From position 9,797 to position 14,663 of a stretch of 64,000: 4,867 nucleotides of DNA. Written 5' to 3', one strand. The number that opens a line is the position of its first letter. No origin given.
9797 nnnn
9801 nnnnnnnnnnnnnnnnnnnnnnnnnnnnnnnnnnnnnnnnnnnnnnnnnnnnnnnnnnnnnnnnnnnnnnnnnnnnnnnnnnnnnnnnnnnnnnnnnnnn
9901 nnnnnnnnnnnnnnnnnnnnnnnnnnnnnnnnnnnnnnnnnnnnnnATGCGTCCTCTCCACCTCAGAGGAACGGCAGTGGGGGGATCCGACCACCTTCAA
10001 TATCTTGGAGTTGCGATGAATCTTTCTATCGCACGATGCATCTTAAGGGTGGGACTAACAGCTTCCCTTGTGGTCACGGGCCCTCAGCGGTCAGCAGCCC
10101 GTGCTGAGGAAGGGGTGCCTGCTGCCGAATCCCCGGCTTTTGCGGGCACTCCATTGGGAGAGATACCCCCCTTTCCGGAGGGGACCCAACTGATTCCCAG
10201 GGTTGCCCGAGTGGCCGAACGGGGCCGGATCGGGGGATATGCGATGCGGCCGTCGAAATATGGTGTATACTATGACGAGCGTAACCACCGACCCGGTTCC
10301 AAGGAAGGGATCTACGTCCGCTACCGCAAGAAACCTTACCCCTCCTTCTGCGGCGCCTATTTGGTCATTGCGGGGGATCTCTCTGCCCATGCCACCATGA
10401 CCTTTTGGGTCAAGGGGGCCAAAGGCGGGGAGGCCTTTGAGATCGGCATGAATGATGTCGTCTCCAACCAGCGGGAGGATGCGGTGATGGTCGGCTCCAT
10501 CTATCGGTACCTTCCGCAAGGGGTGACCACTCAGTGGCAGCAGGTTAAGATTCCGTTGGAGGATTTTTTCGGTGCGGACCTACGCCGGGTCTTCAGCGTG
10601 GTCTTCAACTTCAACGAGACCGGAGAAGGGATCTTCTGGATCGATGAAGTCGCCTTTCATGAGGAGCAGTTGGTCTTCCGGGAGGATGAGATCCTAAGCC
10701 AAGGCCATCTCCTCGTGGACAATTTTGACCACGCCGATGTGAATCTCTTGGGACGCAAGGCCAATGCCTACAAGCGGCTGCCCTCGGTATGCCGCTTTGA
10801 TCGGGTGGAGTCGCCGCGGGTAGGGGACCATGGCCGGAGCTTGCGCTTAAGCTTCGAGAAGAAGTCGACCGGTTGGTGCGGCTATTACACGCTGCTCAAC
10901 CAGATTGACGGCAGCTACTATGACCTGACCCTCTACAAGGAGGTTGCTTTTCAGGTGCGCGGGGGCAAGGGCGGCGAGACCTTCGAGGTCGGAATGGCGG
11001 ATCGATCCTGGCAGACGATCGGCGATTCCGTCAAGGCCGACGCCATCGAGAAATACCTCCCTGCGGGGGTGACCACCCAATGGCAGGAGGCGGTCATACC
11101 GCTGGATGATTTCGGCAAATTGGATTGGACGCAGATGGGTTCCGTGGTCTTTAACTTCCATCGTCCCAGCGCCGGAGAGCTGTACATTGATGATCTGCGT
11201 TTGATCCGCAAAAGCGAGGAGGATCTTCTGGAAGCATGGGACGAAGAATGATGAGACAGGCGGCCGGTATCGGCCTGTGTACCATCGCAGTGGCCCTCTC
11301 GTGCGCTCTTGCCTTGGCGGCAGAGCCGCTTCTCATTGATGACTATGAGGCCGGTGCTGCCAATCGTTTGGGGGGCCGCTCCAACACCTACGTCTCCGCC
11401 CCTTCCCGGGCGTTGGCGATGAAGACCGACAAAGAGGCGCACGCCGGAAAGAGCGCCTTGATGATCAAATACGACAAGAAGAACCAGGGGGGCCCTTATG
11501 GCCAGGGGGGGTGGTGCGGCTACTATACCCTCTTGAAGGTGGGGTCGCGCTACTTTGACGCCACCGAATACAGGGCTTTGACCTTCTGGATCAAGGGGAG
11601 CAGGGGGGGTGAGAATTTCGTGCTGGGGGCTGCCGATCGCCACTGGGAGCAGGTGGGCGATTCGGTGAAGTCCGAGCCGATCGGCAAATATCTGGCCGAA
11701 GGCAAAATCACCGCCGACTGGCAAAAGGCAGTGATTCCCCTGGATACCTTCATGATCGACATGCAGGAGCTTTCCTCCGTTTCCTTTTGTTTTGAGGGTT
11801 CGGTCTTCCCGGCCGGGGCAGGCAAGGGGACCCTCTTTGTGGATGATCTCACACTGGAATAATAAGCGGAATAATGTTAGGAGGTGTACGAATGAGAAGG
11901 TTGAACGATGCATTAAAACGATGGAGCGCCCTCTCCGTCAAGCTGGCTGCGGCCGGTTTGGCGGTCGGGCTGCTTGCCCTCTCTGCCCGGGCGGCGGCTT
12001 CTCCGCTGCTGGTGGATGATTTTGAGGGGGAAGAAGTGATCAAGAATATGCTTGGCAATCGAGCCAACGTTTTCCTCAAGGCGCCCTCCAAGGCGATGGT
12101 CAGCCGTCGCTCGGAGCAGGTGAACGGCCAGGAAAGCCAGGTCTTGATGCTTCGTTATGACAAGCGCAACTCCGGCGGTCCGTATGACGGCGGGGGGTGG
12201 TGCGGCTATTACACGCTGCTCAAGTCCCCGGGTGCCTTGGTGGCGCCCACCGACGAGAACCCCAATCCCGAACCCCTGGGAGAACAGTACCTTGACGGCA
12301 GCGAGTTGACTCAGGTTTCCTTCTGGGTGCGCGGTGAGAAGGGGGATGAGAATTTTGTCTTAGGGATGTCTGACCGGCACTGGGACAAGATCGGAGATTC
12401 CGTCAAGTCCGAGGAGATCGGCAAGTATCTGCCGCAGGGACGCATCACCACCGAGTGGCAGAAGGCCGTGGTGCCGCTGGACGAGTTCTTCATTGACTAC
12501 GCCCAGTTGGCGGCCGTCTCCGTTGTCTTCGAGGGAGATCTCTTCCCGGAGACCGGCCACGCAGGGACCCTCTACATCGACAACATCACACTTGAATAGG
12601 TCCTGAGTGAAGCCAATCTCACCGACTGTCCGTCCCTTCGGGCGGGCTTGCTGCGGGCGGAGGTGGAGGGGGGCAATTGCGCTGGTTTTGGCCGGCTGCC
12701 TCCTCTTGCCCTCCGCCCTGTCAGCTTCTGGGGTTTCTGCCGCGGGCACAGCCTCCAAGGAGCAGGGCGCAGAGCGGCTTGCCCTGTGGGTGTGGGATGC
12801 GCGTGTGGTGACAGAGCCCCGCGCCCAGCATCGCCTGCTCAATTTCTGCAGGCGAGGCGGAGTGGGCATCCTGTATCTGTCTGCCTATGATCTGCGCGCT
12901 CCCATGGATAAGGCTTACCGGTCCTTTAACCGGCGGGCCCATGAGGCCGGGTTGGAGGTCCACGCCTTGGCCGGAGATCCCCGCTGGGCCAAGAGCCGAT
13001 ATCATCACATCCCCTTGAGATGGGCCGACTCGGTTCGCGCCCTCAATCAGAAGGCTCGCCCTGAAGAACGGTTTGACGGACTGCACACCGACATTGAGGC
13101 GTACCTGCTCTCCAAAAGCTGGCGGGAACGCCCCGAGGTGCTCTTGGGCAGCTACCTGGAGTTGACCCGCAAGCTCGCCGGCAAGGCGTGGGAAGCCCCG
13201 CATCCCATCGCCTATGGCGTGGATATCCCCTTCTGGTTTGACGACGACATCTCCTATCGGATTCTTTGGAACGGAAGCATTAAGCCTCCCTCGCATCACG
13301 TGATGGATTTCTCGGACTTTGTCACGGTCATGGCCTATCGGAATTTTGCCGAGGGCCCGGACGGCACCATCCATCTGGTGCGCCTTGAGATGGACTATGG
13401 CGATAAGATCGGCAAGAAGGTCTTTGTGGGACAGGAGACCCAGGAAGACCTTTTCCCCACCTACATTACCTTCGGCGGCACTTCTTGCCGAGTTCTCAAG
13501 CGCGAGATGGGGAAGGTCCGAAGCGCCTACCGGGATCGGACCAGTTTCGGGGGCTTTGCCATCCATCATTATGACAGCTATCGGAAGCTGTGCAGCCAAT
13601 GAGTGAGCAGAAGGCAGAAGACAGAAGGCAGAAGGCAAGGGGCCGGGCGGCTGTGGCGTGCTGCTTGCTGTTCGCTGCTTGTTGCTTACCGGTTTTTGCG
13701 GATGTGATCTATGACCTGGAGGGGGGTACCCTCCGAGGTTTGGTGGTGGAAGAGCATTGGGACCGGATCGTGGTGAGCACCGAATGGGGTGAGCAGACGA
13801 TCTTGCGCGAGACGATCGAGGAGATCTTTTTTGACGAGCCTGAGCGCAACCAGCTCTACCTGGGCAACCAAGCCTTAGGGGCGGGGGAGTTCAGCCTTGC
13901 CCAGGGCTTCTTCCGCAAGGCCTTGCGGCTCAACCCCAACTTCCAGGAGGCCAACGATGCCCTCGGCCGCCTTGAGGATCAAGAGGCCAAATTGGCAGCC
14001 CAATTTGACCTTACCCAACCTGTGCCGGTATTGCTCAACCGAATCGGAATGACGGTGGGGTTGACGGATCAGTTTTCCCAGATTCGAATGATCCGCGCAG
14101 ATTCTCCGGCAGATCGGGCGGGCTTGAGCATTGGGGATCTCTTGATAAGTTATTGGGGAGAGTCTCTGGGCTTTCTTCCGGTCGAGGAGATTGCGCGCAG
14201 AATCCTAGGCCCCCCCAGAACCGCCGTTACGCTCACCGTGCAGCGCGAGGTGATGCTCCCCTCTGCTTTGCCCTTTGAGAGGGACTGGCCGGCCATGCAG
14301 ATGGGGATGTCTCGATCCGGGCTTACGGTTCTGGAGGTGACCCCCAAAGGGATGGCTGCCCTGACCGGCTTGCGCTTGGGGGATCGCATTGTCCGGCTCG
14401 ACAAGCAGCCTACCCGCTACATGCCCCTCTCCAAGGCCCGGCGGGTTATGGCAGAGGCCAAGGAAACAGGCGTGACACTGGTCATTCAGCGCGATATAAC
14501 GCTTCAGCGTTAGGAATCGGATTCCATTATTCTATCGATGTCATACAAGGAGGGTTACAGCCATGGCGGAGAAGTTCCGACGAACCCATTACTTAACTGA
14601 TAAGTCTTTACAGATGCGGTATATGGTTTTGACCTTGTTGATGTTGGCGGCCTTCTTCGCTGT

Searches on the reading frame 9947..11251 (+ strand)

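Call 21: search_protein_families(library=pfam, proteins=[window:9947-11251:+], max_evalue=0.01)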
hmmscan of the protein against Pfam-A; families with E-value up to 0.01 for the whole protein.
window:9947-11251:+ (434 aa): 3 families
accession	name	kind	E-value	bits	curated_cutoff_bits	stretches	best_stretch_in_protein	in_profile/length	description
PF21582.3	CBM30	-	9.2e-21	75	27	2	148-235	75-166/170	Carbohydrate binding domain 30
PF03425.19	CBM_11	-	6.8e-07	29.9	27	1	140-207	72-135/182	Carbohydrate binding domain (family 11)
PF08547.18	CIA30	-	0.00013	22.5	24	0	302-390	44-119/157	Complex I intermediate-associated protein 30 (CIA30)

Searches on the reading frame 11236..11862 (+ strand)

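Call 21: search_protein_families(library=pfam, proteins=[window:11236-11862:+], max_evalue=0.01)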
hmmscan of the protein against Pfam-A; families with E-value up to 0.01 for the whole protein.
window:11236-11862:+ (208 aa): 1 family
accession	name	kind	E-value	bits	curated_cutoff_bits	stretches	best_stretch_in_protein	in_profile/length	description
PF21582.3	CBM30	-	2.7e-08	34.4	27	1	111-174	74-136/170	Carbohydrate binding domain 30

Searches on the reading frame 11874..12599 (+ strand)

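Call 21: search_protein_families(library=pfam, proteins=[window:11874-12599:+], max_evalue=0.01)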
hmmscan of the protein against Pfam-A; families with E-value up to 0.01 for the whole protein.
window:11874-12599:+ (241 aa): 1 family
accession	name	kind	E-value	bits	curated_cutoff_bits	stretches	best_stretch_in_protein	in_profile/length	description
PF21582.3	CBM30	-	1.5e-05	25.5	27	1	148-206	78-135/170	Carbohydrate binding domain 30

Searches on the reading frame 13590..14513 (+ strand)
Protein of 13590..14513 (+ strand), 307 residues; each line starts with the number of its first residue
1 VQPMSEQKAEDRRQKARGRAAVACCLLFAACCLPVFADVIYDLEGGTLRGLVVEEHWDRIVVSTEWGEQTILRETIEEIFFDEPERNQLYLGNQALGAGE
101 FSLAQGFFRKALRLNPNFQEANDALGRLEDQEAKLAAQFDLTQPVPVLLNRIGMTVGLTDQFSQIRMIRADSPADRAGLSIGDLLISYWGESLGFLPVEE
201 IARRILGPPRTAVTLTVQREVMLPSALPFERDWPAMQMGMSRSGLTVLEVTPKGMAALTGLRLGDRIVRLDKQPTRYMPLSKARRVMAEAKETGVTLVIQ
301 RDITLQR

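Call 21: search_protein_families(library=pfam, proteins=[window:13590-14513:+], max_evalue=0.01)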
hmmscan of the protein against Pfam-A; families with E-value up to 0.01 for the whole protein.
window:13590-14513:+ (307 aa): 5 families
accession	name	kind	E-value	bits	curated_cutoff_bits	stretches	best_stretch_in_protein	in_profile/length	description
PF17820.7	PDZ_6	-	9.5e-19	67.3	27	2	168-219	5-54/54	PDZ domain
PF00595.29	PDZ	-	2.4e-12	47.5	23.2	1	243-300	25-81/81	PDZ domain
PF13180.12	PDZ_2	-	1.2e-07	32.4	27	1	237-302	6-70/80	PDZ domain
PF07719.23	TPR_2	-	0.0015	18.9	27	1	90-117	6-33/34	Tetratricopeptide repeat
PF00515.34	TPR_1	-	0.0084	16.3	27.8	0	90-118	6-34/34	Tetratricopeptide repeat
